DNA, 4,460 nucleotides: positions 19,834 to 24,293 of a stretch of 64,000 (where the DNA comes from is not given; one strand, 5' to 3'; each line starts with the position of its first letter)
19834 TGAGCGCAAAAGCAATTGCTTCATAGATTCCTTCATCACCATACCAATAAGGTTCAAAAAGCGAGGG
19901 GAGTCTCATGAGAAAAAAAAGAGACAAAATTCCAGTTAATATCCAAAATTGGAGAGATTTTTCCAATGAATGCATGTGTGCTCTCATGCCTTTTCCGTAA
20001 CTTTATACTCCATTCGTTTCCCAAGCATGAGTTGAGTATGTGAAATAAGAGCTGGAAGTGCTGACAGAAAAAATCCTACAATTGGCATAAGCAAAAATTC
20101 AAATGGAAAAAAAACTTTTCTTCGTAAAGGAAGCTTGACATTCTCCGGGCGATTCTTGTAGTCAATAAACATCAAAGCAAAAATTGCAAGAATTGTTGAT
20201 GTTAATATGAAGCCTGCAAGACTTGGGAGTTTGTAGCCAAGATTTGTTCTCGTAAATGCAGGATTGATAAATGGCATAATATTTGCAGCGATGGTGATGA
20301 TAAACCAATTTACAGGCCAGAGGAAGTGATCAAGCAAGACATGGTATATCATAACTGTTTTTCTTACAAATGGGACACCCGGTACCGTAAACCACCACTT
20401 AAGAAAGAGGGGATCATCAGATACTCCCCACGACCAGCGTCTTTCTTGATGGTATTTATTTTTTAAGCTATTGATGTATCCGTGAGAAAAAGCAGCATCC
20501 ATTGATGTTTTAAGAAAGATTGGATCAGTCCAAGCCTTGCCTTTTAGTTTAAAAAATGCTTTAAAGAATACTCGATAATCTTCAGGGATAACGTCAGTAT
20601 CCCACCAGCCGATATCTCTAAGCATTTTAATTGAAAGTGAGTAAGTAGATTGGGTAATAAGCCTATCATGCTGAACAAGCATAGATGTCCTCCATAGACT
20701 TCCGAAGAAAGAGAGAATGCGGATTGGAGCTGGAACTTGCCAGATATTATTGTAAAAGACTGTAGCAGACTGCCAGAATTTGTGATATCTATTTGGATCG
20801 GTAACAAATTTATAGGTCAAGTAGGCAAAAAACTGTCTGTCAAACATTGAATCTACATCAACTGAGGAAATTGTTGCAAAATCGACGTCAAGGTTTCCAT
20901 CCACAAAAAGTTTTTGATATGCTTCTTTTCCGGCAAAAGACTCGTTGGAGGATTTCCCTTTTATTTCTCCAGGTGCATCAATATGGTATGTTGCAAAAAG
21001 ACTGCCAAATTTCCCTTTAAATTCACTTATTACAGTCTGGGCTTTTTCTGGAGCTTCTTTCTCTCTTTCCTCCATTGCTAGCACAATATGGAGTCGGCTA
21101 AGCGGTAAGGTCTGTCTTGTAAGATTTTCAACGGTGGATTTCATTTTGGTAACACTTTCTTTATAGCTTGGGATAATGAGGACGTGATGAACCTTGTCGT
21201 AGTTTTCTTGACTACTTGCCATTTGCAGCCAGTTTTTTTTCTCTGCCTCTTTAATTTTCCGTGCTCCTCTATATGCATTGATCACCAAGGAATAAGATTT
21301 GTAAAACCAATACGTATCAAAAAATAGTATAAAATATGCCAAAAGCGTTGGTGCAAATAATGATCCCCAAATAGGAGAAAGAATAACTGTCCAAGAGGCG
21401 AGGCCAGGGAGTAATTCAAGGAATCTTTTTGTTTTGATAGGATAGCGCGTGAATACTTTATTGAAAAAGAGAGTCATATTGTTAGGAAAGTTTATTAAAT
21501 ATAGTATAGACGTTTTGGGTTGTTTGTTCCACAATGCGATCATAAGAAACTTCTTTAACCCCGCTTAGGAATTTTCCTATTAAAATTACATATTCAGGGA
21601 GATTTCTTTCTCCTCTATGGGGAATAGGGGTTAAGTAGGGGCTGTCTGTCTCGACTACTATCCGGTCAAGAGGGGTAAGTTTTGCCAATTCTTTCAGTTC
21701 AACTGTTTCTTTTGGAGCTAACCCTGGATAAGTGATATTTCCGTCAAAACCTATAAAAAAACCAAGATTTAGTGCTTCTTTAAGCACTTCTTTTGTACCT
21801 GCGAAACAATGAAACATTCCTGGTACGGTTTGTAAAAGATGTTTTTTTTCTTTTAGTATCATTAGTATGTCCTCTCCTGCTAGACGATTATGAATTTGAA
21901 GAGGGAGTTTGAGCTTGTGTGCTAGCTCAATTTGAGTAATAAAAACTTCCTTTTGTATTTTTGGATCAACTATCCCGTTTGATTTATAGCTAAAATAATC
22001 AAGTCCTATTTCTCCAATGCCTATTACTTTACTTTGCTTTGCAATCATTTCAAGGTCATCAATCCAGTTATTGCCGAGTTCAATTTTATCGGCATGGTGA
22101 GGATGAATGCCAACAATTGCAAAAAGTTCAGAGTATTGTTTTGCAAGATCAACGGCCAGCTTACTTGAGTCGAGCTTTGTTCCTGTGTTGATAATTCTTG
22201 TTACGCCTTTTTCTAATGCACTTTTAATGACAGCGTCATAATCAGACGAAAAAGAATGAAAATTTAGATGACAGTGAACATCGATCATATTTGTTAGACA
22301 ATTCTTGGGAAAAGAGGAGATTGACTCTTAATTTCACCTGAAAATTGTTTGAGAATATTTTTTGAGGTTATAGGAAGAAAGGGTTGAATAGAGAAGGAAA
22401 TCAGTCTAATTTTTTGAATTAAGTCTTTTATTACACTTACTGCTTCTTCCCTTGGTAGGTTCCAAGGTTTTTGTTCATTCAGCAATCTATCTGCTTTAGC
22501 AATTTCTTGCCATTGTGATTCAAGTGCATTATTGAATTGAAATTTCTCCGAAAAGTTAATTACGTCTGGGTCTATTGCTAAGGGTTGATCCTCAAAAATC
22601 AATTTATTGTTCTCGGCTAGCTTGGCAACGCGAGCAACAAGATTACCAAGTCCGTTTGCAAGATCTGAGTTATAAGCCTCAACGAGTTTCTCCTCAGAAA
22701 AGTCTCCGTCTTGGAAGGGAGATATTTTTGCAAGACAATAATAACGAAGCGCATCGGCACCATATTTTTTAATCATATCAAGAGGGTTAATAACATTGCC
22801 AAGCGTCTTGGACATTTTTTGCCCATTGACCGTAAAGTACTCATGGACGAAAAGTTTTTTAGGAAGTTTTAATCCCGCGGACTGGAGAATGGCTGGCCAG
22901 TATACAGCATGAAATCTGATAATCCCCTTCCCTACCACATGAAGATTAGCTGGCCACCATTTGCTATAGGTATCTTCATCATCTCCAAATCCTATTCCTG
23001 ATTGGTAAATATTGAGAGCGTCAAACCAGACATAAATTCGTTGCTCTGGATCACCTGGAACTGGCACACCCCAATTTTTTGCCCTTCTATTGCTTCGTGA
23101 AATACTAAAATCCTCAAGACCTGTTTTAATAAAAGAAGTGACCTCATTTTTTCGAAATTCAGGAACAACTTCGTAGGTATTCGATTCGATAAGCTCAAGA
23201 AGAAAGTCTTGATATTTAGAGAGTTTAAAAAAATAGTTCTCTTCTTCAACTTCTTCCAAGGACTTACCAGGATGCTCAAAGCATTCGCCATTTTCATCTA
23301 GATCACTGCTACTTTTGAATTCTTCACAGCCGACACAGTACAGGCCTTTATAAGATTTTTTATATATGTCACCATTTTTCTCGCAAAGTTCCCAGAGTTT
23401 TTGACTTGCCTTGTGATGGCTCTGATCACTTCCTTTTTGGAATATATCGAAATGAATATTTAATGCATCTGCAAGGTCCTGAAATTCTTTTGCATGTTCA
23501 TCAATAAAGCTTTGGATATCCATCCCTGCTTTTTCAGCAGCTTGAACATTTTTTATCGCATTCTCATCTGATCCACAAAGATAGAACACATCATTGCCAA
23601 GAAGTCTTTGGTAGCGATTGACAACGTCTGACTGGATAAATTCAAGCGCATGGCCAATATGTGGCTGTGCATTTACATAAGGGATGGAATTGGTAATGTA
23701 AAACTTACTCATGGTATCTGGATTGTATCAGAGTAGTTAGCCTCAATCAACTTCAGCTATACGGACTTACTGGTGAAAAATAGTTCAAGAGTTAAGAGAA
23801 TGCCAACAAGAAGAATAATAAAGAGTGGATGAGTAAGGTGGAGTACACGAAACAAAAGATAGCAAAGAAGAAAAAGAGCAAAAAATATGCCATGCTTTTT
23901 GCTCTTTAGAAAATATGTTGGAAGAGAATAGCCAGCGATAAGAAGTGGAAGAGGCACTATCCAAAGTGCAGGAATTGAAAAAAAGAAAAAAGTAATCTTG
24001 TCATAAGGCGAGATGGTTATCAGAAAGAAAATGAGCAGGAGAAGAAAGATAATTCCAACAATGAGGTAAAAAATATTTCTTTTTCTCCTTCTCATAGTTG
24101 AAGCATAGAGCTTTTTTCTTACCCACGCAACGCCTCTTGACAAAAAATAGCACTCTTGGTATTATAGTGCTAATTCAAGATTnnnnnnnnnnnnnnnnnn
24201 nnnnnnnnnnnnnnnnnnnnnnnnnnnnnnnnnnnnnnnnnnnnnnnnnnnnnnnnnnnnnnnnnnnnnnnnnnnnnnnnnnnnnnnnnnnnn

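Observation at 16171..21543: Four-gene polyprenyl-phosphate-sugar glycan pathway: UbiA + GT4 + GT-C + processive GT2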

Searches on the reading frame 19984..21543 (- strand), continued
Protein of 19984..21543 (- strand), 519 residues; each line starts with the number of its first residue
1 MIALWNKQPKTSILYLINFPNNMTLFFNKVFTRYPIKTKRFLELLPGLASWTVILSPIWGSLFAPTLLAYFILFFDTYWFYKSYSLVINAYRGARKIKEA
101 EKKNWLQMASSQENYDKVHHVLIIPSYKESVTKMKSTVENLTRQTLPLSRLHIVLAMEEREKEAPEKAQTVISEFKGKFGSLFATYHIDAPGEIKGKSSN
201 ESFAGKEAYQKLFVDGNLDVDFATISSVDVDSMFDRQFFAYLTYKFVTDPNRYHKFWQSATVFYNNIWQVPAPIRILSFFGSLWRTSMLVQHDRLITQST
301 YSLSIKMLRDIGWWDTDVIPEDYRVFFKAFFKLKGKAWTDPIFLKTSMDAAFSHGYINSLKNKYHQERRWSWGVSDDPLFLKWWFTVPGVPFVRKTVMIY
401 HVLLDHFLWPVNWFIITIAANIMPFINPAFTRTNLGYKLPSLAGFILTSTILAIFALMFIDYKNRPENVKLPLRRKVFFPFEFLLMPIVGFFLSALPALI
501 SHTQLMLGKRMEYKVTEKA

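Call 93: find_encoding_contigs(protein=P0497, flank=9000, max_places=1)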
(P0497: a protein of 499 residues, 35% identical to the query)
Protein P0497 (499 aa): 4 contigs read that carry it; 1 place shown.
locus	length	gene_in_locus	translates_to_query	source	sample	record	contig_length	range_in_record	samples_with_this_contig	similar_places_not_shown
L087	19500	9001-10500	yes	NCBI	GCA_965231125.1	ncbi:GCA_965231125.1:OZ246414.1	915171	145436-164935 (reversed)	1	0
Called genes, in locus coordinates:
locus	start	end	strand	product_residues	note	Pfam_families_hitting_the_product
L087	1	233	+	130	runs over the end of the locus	PF01371:Trp_repressor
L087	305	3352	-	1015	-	PF00580:UvrD-helicase, PF01443:Viral_helicase1 (faint), PF13245:AAA_19, PF13604:AAA_30 (faint), PF13361:UvrD_C, PF13538:UvrD_C_2 (faint), PF12705:PDDEXK_1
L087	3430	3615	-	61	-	-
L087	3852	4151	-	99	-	-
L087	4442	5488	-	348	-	PF02646:RmuC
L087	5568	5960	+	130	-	-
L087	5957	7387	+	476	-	PF00133:tRNA-synt_1 (weak), PF09334:tRNA-synt_1g, PF00133:tRNA-synt_1, PF01406:tRNA-synt_1e (weak)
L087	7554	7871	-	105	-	-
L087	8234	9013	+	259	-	PF01026:TatD_DNase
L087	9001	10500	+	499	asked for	PF13632:Glyco_trans_2_3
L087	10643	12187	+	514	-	PF13231:PMT_2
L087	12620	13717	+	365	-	PF00953:Glycos_transf_4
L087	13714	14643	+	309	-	PF01040:UbiA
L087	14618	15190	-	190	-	-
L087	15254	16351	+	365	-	PF08308:PEGA, PF06347:SH3_4 (weak), PF08239:SH3_3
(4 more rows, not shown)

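Call 96: find_encoding_contigs(protein=P0463, flank=8000, max_places=1)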
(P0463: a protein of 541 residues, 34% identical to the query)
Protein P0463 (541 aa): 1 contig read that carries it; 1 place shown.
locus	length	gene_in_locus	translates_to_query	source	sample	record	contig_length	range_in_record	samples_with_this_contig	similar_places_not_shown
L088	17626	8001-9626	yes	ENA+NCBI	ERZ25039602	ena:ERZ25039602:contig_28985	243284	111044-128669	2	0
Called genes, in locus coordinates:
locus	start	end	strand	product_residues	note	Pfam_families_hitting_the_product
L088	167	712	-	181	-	PF02416:TatA_B_E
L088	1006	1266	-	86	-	PF00550:PP-binding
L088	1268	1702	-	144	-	PF01029:NusB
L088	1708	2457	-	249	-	PF00106:adh_short, PF08659:KR, PF13561:adh_short_C2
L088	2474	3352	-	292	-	PF00698:Acyl_transf_1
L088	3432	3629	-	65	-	PF01783:Ribosomal_L32p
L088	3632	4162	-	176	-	PF02620:YceD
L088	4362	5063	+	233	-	PF24481:CT398_CC, PF02591:Zn_ribbon_9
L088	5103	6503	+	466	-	PF00239:Resolvase (weak), PF07508:Recombinase, PF13408:Zn_ribbon_recom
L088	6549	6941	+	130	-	PF13456:RVT_3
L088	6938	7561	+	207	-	PF01128:IspD (weak), PF12804:NTP_transf_3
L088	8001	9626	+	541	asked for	PF13632:Glyco_trans_2_3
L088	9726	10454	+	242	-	PF03704:BTAD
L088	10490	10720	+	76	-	-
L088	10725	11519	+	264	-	PF00027:cNMP_binding (weak), PF13545:HTH_Crp_2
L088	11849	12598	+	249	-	PF03704:BTAD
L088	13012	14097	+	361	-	-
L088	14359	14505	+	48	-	-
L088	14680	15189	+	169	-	PF05239:PRC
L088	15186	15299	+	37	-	-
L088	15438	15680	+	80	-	-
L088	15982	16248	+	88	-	-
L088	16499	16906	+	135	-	PF12587:DUF3761 (faint)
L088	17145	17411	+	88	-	-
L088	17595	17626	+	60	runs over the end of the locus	-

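Call 97: find_encoding_contigs(protein=P0453, flank=8000, max_places=1)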
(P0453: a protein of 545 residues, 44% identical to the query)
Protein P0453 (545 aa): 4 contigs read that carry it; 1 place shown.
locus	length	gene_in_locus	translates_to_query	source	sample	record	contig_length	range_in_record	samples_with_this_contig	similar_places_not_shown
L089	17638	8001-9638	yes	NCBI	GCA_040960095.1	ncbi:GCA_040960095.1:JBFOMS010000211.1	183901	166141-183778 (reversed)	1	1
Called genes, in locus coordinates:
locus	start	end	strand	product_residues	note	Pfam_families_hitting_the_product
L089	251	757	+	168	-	PF20355:DUF6650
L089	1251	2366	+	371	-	PF25852:DUF6242_C (faint), PF15902:Sortilin-Vps10 (faint), PF02012:BNR (faint)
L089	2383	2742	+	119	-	PF02597:ThiS (weak)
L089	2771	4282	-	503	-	PF00171:Aldedh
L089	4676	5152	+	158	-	PF00582:Usp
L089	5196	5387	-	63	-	-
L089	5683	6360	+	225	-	PF04098:Rad52_Rad22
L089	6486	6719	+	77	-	-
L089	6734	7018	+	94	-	-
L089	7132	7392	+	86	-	PF04226:Transgly_assoc (weak)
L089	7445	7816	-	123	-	-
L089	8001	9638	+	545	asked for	PF13632:Glyco_trans_2_3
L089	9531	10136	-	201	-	PF01725:Ham1p_like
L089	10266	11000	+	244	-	PF03099:BPL_LplA_LipB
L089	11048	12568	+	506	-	PF13231:PMT_2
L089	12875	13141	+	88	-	-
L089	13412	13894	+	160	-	PF12903:DUF3830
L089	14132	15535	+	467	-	PF01979:Amidohydro_1, PF12890:DHOase, PF07969:Amidohydro_3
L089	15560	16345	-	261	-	PF04909:Amidohydro_2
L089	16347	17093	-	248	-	PF01026:TatD_DNase (weak), PF04909:Amidohydro_2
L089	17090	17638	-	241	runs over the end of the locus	PF00392:GntR, PF07729:FCD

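Call 98: find_encoding_contigs(protein=P0433, flank=8000, max_places=1)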
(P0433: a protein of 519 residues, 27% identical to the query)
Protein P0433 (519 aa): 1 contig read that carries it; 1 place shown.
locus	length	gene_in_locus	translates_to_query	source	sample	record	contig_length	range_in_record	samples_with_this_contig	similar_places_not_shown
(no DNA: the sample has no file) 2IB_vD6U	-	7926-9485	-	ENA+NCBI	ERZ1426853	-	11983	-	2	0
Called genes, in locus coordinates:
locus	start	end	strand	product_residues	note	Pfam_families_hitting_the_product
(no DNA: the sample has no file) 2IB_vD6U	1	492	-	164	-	?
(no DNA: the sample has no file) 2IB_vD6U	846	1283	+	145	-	PF10604:Polyketide_cyc2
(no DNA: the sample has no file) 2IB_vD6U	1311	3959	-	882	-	PF00690:Cation_ATPase_N, PF00122:E1-E2_ATPase, PF00702:Hydrolase, PF13246:Cation_ATPase, PF08282:Hydrolase_3 (weak), PF00689:Cation_ATPase_C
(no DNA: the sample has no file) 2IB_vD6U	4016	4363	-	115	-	PF04993:TfoX_N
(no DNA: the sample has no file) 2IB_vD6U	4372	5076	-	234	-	PF02578:Cu-oxidase_4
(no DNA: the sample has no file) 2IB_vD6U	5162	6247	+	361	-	PF00560:LRR_1 (faint), PF12799:LRR_4 (faint), PF23598:LRR_14, PF13855:LRR_8, PF23598:LRR_14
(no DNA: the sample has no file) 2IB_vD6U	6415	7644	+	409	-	PF03144:GTP_EFTU_D2, PF00679:EFG_C, PF06421:LepA_C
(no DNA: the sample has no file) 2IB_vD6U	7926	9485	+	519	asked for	-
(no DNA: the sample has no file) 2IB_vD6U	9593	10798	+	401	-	PF00764:Arginosuc_synth, PF20979:Arginosuc_syn_C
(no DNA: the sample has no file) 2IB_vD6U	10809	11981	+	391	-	?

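Call 102: find_related_loci(query=P0428, collection=metagenome_contigs, flank=8000)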
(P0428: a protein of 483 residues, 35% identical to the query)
Query P0428 (483 aa) in metagenome_contigs; peptide patterns used: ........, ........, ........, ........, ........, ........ (x = any residue, [..] = any of these).
600 stretches matched a pattern (row limit reached: there are more); 280 encode a relative of the query (tblastn E <= 1e-3); the best 80 are kept; 80 distinct loci.
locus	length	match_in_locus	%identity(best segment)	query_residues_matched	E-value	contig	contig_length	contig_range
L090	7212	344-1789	73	1-482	0e+0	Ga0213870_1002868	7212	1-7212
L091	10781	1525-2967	72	2-482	0e+0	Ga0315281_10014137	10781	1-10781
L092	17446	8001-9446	72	1-482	0e+0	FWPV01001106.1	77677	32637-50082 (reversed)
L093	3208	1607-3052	71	1-482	0e+0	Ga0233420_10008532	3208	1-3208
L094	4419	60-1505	70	1-482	0e+0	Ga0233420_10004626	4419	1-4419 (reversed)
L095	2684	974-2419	70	1-482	0e+0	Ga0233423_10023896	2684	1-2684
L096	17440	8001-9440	70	3-482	0e+0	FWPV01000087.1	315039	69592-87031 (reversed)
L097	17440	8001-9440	71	3-482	0e+0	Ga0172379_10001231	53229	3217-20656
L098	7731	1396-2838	70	2-482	0e+0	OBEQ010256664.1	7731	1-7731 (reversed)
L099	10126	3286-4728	69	2-482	0e+0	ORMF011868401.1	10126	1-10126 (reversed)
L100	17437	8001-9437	69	4-482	0e+0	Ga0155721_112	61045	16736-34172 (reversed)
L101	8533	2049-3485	69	4-482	0e+0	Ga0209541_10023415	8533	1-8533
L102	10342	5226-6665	68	3-482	0e+0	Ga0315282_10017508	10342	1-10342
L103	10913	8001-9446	70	1-482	0e+0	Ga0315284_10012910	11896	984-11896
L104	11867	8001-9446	69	1-482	0e+0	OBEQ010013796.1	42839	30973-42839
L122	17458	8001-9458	55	1-482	0e+0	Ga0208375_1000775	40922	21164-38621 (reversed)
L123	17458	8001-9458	54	1-482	8e-178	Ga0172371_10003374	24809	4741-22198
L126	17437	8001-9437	53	3-477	2e-171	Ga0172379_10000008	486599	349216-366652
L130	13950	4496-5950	52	2-482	7e-169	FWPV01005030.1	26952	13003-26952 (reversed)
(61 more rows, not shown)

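Call 116: find_encoding_contigs(protein=P0431, flank=6000, max_places=1)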
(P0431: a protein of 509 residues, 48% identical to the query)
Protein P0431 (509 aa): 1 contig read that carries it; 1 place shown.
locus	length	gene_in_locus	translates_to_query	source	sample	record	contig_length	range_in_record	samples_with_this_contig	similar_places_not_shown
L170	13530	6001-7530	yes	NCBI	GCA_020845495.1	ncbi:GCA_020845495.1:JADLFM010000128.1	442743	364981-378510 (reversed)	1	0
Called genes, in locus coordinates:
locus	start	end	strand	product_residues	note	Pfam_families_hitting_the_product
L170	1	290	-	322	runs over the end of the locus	PF04199:Cyclase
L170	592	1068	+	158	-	PF01613:Flavin_Reduct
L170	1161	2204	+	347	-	PF08240:ADH_N, PF16912:Glu_dehyd_C, PF00107:ADH_zinc_N, PF13602:ADH_zinc_N_2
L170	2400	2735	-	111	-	-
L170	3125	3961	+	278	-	PF00005:ABC_tran, PF13304:AAA_21 (faint)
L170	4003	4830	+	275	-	PF00528:BPD_transp_1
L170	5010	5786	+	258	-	PF00106:adh_short, PF08659:KR, PF13561:adh_short_C2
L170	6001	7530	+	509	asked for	PF13641:Glyco_tranf_2_3 (weak), PF13632:Glyco_trans_2_3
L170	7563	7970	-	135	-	PF14595:Thioredoxin_9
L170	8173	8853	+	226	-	PF13302:Acetyltransf_3, PF13420:Acetyltransf_4 (weak), PF00583:Acetyltransf_1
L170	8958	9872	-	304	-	PF01061:ABC2_membrane, PF12698:ABC2_membrane_3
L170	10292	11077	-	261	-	PF00121:TIM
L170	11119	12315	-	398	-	PF00162:PGK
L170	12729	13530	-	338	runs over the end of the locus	PF00044:Gp_dh_N, PF02800:Gp_dh_C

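Call 117: find_encoding_contigs(protein=P0481, flank=6000, max_places=1)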
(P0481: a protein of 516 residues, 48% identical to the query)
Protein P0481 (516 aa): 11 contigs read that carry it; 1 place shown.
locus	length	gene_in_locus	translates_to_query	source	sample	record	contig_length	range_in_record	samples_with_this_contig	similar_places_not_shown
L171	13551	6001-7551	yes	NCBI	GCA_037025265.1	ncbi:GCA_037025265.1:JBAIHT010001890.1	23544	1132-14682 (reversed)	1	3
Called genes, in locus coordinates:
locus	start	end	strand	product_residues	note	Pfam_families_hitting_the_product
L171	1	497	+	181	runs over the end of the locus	-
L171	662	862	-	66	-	-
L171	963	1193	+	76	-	PF19135:DUF5818 (faint)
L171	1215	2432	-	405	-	PF00696:AA_kinase, PF01842:ACT, PF22468:ACT_9, PF13840:ACT_7, PF22468:ACT_9, PF01842:ACT (weak)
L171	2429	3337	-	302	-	PF00288:GHMP_kinases_N, PF08544:GHMP_kinases_C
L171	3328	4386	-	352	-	PF00291:PALP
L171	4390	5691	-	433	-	PF03447:NAD_binding_3, PF00742:Homoserine_dh, PF01842:ACT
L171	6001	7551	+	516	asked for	PF13632:Glyco_trans_2_3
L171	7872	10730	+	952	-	PF25778:DUF7948, PF06739:SBBP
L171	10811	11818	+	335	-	-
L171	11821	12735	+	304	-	PF01497:Peripla_BP_2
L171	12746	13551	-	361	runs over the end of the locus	PF26549:Tricorn_N (faint), PF07676:PD40 (faint)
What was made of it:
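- Chloroflexota homologues often stand alone (L088, L170, L171), as expected of a self-sufficient synthase (calls 96, 116, 117).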

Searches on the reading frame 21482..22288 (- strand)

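Call 3: search_protein_families(library=pfam, proteins=[window:21482-22288:-], max_evalue=0.01)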
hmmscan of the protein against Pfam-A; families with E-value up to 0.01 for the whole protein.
window:21482-22288:- (268 aa): 1 family
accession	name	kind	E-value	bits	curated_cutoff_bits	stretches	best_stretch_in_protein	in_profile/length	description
PF01026.27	TatD_DNase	-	1.9e-74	250.7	27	1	2-265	1-253/253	TatD related DNase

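Call 4: search_protein_families(library=ncbifam, proteins=[window:21482-22288:-], max_evalue=0.01)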
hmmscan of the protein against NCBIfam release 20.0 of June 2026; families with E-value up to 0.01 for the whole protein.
window:21482-22288:- (268 aa): 5 families
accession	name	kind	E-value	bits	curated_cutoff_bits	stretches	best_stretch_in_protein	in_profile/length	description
TIGR00010.1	TIGR00010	subfamily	2.2e-74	250.1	206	1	1-265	1-252/253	YchF/TatD family DNA exonuclease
NF008075.0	PRK10812.1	equivalog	1.8e-49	168.4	438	1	1-264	3-254/265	metal-dependent hydrolase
NF007745.0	PRK10425.1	equivalog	4.4e-43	147.4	395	1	1-266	1-258/260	3'-5' ssDNA/RNA exonuclease TatD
NF008522.0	PRK11449.1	equivalog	2e-36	125.4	481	1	1-265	5-257/259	metal-dependent hydrolase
NF041926.1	QatD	equivalog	1.2e-19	70.4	230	1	3-261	1-237/239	Qat anti-phage system TatD family nuclease QatD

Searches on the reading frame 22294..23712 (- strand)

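Call 3: search_protein_families(library=pfam, proteins=[window:22294-23712:-], max_evalue=0.01)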
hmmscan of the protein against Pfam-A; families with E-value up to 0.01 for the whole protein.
window:22294-23712:- (472 aa): 4 families
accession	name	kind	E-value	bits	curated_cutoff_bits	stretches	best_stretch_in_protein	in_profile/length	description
PF09334.17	tRNA-synt_1g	-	2.4e-100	336.5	20.1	1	5-362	2-390/391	tRNA synthetases class I (M)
PF00133.28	tRNA-synt_1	-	2.8e-28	99.3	22.7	2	228-329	301-404/414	tRNA synthetases class I (I, L, M and V)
PF01406.26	tRNA-synt_1e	-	7.8e-17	62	27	2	286-346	239-299/301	tRNA synthetases class I (C) catalytic domain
PF01921.24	tRNA-synt_1f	-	0.00028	20.4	27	1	288-347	270-329/360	tRNA synthetases class I (K)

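Call 4: search_protein_families(library=ncbifam, proteins=[window:22294-23712:-], max_evalue=0.01)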
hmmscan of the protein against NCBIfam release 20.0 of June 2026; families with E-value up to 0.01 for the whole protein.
window:22294-23712:- (472 aa): 23 families
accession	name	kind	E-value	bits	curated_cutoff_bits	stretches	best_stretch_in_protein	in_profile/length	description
NF008900.0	PRK12267.1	equivalog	3.3e-148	495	598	1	2-460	4-479/648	methionine--tRNA ligase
TIGR00398.1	metG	equivalog_domain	2.1e-128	429.4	336.35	1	4-462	1-506/530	methionine--tRNA ligase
NF001100.0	PRK00133.1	equivalog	1.6e-90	304.6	587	2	150-458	180-503/676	methionine--tRNA ligase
NF008860.0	PRK11893.2-2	equivalog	6.7e-78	263.1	761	3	248-365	321-437/583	methionine--tRNA ligase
NF009687.0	PRK13208.1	equivalog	5.6e-30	104.2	738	2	229-383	462-615/801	valine--tRNA ligase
TIGR00422.1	valS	equivalog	9.1e-30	103.3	612.1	2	229-348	454-575/863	valine--tRNA ligase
NF008957.0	PRK12300.1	subfamily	1.5e-26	92.7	677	2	249-376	574-701/946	leucine--tRNA ligase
NF004349.1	PRK05729.1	equivalog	6.1e-25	87.6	704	2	229-358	444-573/860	valine--tRNA ligase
NF008859.0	PRK11893.2-1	equivalog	5.1e-24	85.1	553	2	1-132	1-134/498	methionine--tRNA ligase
TIGR00396.1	leuS_bact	equivalog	8.8e-24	83.7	548.4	2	2-177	29-206/843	leucine--tRNA ligase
TIGR00392.1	ileS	equivalog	3.5e-22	78.4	621.4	2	228-347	538-658/861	isoleucine--tRNA ligase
NF000540.1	alt_ValS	exception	5.3e-19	67.7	900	2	6-125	37-146/827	valine--tRNA ligase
TIGR00395.1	leuS_arch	equivalog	3.8e-18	64.9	648.5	2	248-469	567-788/938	leucine--tRNA ligase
TIGR00435.1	cysS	equivalog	1.7e-16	60.4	340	2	286-436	251-402/466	cysteine--tRNA ligase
NF011492.0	PRK14900.1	equivalog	2.2e-15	55.6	1783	1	227-357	458-588/1044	valine--tRNA ligase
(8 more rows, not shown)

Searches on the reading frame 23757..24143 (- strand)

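Call 3: search_protein_families(library=pfam, proteins=[window:23757-24143:-], max_evalue=0.01)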
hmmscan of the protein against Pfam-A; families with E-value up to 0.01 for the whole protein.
window:23757-24143:- (128 aa): 0 families

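Call 4: search_protein_families(library=ncbifam, proteins=[window:23757-24143:-], max_evalue=0.01)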
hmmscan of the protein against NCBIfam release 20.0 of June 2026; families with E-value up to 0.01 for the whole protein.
window:23757-24143:- (128 aa): 0 families

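Call 44: search_protein_families(library=pfam, proteins=[window:23757-24143:-], max_evalue=10)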
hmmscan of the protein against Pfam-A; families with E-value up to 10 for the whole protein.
window:23757-24143:- (128 aa): 5 families
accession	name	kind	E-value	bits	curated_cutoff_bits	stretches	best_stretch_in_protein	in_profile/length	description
PF24661.1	DUF7649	-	0.044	14.3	27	1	12-43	39-70/85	Domain of unknown function (DUF7649)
PF05313.17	Pox_P21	-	0.15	12.1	27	1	31-95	65-127/189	Poxvirus P21 membrane protein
PF11174.13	DUF2970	-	0.19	12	27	1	25-44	32-51/56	Protein of unknown function (DUF2970)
PF01219.24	DAGK_prokar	-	0.92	9.8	22.3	1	86-124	21-59/102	Prokaryotic diacylglycerol kinase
PF25730.1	Herpes_BDLF2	-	10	5.7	27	1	17-48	58-89/266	Gammaherpesvirus intercellular spread glycoprotein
